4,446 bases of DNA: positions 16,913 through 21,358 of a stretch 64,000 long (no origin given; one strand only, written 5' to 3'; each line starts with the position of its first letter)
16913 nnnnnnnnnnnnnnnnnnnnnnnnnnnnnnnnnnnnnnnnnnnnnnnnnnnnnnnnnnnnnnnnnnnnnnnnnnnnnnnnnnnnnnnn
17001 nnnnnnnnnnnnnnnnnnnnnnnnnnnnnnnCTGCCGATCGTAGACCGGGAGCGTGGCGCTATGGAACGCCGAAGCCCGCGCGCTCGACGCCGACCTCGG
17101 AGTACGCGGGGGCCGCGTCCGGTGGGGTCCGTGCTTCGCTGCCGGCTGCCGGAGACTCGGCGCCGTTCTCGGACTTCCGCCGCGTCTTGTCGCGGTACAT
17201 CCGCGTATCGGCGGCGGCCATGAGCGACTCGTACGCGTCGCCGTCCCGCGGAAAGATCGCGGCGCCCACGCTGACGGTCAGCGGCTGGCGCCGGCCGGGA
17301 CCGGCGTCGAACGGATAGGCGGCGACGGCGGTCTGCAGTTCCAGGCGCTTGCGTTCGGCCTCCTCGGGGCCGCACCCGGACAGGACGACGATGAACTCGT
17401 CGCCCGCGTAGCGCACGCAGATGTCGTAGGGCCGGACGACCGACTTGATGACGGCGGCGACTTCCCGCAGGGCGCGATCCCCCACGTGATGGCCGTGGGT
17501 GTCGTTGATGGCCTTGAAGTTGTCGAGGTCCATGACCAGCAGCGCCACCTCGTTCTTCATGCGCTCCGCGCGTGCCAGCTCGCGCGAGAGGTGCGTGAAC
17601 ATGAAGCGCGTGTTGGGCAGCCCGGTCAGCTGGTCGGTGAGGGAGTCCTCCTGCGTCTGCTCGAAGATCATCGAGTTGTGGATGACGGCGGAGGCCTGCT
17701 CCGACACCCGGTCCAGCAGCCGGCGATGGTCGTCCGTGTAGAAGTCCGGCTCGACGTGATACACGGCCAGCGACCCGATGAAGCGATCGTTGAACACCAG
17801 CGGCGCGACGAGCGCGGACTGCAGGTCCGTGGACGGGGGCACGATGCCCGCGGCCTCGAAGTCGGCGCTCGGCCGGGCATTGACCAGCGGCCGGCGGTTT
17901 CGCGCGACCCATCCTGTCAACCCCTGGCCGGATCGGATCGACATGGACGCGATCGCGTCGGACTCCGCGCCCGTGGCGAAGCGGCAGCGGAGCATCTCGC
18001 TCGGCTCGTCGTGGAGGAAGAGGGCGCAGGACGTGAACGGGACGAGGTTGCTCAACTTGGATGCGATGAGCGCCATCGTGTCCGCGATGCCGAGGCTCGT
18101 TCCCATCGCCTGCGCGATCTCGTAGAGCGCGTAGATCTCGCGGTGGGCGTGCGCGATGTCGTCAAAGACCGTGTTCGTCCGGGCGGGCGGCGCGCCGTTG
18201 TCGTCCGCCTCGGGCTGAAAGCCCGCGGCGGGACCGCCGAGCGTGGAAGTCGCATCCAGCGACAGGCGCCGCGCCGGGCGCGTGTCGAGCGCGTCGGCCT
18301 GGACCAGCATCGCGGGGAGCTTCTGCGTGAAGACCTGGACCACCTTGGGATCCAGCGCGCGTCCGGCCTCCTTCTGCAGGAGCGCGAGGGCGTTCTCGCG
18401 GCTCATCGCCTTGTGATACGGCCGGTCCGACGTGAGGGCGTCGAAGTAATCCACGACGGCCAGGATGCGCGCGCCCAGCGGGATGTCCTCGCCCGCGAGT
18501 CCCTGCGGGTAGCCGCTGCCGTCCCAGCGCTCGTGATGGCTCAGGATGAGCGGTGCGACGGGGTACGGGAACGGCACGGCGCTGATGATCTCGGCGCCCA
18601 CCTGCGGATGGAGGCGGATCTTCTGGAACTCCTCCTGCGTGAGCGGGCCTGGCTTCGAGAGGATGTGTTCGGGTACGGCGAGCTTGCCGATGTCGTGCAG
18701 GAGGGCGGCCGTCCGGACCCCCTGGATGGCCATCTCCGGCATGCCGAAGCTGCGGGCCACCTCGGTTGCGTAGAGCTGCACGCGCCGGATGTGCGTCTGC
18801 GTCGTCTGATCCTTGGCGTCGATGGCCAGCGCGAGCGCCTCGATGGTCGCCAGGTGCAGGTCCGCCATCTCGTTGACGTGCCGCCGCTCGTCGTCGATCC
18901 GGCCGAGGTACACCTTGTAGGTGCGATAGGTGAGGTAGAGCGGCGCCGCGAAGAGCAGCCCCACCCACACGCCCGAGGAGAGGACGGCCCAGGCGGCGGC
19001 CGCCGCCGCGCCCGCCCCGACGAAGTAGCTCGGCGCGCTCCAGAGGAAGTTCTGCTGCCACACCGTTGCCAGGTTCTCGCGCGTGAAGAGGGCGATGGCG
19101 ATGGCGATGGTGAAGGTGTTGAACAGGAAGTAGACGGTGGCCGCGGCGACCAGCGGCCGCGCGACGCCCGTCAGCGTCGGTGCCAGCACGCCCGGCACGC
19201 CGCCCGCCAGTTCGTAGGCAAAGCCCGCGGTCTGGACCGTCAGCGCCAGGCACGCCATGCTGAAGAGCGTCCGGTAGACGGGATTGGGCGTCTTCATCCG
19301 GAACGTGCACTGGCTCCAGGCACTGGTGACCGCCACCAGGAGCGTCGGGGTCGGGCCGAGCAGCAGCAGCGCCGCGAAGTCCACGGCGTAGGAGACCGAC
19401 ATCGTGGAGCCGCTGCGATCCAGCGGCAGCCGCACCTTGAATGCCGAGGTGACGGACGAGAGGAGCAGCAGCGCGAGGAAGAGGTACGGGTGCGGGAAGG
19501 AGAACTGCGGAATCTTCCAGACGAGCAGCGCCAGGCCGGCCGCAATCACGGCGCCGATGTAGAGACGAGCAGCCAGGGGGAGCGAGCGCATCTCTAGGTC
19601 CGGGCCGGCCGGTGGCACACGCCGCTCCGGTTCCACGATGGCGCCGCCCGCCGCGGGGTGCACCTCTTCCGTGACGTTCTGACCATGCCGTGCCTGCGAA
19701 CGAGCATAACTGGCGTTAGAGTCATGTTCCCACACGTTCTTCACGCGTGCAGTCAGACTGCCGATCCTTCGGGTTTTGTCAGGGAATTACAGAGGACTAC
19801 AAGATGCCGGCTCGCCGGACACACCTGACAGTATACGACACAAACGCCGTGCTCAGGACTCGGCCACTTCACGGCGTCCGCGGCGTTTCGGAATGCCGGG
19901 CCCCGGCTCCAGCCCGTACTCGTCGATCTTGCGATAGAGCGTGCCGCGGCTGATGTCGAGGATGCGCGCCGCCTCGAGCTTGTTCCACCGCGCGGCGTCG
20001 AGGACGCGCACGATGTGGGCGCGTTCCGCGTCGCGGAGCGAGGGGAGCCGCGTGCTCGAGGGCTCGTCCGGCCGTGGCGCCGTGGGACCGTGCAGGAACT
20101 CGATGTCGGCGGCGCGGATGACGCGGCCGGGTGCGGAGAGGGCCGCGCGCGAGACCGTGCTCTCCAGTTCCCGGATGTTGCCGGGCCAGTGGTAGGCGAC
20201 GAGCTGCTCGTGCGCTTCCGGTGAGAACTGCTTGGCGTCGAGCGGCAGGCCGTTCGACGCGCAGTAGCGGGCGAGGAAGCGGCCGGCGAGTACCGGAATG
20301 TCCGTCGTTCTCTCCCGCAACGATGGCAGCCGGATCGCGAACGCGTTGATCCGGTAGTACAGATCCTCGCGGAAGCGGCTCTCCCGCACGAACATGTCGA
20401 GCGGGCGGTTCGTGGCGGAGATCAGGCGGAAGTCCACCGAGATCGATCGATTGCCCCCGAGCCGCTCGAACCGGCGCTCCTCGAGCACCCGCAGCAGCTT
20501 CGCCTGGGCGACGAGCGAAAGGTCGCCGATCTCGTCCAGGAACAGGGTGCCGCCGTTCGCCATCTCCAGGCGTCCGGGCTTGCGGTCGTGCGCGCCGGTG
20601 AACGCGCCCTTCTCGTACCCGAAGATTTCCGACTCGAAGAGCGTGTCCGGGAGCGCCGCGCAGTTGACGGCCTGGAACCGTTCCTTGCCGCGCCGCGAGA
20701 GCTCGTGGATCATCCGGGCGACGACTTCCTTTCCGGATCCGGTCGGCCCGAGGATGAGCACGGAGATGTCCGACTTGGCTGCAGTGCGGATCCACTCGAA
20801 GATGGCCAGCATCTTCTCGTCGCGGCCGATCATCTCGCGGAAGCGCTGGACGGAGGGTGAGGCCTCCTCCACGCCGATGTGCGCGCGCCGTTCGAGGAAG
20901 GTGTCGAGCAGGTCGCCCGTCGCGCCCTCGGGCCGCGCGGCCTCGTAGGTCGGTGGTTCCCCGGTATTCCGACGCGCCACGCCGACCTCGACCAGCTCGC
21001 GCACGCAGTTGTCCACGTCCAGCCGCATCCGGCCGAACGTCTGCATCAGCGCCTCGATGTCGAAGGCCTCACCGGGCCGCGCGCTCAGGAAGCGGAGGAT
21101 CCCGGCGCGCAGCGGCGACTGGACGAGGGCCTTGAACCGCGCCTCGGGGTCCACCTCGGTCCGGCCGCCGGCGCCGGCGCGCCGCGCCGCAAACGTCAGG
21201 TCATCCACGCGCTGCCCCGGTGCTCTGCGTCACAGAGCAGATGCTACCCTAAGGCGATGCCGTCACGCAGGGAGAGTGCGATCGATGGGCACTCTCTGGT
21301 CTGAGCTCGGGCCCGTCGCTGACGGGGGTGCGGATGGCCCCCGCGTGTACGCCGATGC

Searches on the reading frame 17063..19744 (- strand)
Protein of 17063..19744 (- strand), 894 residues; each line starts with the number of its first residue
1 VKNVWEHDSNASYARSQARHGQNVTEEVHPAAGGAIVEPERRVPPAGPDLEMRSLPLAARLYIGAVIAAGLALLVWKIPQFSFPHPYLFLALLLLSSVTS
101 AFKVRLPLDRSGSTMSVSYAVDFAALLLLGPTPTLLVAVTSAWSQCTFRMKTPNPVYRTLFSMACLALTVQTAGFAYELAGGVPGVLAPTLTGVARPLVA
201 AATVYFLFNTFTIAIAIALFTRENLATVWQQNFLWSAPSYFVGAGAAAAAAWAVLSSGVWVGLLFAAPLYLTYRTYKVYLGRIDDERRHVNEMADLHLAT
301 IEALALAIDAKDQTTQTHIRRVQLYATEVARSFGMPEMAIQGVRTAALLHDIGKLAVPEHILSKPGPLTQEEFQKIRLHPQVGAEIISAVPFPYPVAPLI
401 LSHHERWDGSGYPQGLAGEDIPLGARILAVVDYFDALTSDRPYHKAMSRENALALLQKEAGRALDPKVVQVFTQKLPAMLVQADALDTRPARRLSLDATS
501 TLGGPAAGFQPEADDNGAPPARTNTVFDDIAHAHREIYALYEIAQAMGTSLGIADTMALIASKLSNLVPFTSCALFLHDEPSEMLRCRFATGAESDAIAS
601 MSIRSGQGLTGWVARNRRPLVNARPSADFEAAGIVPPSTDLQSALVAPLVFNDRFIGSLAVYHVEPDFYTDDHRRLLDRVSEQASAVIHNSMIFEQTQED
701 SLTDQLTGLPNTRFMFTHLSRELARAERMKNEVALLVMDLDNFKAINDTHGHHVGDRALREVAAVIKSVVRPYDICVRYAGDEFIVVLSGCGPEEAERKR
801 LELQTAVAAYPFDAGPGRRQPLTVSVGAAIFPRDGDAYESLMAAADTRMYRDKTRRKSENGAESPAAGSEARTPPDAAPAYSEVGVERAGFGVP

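Call 12: search_protein_families(library=pfam, proteins=[window:17063-19744:-], max_evalue=0.001)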
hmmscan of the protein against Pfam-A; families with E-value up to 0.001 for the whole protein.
window:17063-19744:- (894 aa): 7 families
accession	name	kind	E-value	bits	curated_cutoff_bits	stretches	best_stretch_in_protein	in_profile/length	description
PF13487.12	HD_5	-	3.5e-46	157.5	27.2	1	307-468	6-170/170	HD domain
PF00990.26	GGDEF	-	2.9e-42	144.6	23.8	1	702-857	2-159/161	Diguanylate cyclase, GGDEF domain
PF01966.28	HD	-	1.9e-23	83.4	22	1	317-436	3-115/116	HD domain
PF13185.12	GAF_2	-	3.3e-16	60.2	28.6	1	553-689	4-136/136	GAF domain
PF01590.32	GAF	-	4e-11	44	22.4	1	556-688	5-133/133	GAF domain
PF13492.12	GAF_3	-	3e-10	41.1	27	1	554-690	3-129/129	GAF domain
PF20972.2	MASE9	-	0.00011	22.6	24.3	1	123-244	54-168/203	MASE9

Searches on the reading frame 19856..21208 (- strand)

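Call 12: search_protein_families(library=pfam, proteins=[window:19856-21208:-], max_evalue=0.001)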
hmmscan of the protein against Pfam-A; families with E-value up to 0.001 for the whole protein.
window:19856-21208:- (451 aa): 8 families
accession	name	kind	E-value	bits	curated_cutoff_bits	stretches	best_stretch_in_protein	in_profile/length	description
PF00158.32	Sigma54_activat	-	8.7e-68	227.7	20.2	1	126-292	1-167/168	Sigma-54 interaction domain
PF25601.1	AAA_lid_14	-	2.7e-20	72.4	27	1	298-371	1-72/87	AAA+ ATPase lid domain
PF14532.12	Sigma54_activ_2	-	3.1e-19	70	25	1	127-297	1-138/138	Sigma-54 interaction domain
PF02954.25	HTH_8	-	9.3e-14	51.3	22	1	390-431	1-42/42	Bacterial regulatory protein, Fis family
PF07728.20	AAA_5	-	3.3e-09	37.3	22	1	150-276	2-128/139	AAA domain (dynein-related subfamily)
PF01078.27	Mg_chelatase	-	2.6e-06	27.5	20.3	1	141-267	16-157/207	Magnesium chelatase, subunit ChlI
PF13384.12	HTH_23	-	2.9e-05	24.2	24.6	1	391-431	2-41/50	Homeodomain-like domain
PF07724.20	AAA_2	-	0.00062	20.3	27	0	147-259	3-115/166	AAA domain (Cdc48 subfamily)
